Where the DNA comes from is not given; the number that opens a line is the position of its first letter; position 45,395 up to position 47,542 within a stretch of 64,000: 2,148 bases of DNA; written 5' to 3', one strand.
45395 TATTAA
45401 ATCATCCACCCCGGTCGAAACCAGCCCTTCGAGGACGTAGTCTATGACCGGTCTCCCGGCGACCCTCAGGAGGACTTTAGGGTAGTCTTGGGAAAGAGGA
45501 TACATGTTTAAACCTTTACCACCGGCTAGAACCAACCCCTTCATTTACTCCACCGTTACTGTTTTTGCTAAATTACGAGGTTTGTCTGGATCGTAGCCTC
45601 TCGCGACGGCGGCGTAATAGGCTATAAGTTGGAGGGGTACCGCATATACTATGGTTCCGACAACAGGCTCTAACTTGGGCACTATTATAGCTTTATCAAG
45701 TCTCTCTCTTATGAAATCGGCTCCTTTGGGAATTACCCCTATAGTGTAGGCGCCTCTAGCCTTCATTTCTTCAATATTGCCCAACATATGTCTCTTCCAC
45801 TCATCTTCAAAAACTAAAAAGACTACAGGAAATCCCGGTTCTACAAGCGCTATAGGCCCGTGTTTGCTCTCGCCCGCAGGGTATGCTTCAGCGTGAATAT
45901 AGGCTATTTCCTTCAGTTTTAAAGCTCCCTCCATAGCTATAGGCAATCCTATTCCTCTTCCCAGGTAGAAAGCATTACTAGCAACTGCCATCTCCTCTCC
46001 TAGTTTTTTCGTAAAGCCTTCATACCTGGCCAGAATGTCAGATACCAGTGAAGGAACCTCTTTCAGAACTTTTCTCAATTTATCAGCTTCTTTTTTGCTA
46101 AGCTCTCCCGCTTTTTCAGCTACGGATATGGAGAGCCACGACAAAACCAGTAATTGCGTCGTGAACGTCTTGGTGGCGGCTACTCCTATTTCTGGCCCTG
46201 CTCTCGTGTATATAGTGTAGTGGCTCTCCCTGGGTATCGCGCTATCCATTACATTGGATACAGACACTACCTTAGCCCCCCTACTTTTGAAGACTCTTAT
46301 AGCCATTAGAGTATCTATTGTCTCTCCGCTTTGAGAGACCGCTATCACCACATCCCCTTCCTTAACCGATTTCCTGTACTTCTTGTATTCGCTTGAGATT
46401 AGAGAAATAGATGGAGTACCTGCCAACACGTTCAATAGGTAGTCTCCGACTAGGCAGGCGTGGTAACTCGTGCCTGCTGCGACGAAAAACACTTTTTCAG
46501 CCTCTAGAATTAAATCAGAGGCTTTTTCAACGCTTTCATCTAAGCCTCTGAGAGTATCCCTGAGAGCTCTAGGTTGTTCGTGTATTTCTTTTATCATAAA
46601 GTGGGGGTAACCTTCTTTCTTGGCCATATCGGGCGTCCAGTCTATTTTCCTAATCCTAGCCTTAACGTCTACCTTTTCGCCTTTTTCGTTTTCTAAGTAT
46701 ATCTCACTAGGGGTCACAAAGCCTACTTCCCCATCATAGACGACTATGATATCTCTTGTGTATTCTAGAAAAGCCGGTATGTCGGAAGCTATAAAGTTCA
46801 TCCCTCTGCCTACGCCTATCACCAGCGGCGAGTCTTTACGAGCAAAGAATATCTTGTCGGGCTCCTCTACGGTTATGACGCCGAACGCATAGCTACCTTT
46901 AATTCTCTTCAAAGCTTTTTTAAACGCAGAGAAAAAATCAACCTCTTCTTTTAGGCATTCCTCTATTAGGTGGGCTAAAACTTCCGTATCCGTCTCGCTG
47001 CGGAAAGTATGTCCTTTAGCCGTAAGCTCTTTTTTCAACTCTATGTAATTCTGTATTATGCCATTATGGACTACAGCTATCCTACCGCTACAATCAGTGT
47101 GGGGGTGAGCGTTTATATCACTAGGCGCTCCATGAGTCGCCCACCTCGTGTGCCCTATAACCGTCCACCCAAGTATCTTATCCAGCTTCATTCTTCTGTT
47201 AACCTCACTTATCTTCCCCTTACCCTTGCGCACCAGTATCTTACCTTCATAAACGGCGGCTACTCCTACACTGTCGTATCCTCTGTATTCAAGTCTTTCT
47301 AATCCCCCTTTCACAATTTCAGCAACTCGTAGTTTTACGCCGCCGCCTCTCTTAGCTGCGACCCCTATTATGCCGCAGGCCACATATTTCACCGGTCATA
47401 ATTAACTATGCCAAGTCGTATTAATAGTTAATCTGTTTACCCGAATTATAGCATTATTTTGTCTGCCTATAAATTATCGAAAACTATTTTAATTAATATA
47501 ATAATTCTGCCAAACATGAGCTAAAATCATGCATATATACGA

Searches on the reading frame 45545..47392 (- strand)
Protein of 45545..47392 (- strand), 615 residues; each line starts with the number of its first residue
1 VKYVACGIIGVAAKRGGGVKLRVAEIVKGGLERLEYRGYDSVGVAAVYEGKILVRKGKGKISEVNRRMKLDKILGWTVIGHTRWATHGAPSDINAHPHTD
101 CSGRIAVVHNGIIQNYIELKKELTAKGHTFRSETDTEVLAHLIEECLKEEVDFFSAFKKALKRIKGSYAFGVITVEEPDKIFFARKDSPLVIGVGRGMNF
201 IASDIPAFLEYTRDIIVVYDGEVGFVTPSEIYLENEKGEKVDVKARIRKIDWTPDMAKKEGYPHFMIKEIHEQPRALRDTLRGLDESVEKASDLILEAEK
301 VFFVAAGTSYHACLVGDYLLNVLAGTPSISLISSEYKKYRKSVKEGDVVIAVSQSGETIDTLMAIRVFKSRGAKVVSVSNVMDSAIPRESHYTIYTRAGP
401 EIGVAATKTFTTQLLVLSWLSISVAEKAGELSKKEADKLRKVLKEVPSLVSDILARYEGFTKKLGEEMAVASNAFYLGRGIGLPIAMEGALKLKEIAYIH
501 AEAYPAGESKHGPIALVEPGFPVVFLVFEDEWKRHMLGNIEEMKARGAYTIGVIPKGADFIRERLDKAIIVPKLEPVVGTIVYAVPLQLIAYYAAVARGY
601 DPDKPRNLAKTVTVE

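Call 19: search_protein_families(library=pfam, proteins=[window:45545-47392:-], max_evalue=0.001)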
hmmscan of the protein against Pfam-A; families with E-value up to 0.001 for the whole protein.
window:45545-47392:- (615 aa): 3 families
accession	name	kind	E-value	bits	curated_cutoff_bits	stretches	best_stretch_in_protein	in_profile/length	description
PF01380.27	SIS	-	1.9e-49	167.3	25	2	295-420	2-128/131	SIS domain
PF13522.11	GATase_6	-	2e-22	80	27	1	76-197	11-123/130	Glutamine amidotransferase domain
PF13537.11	GATase_7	-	1.8e-18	67.2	25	1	94-209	12-122/123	Glutamine amidotransferase domain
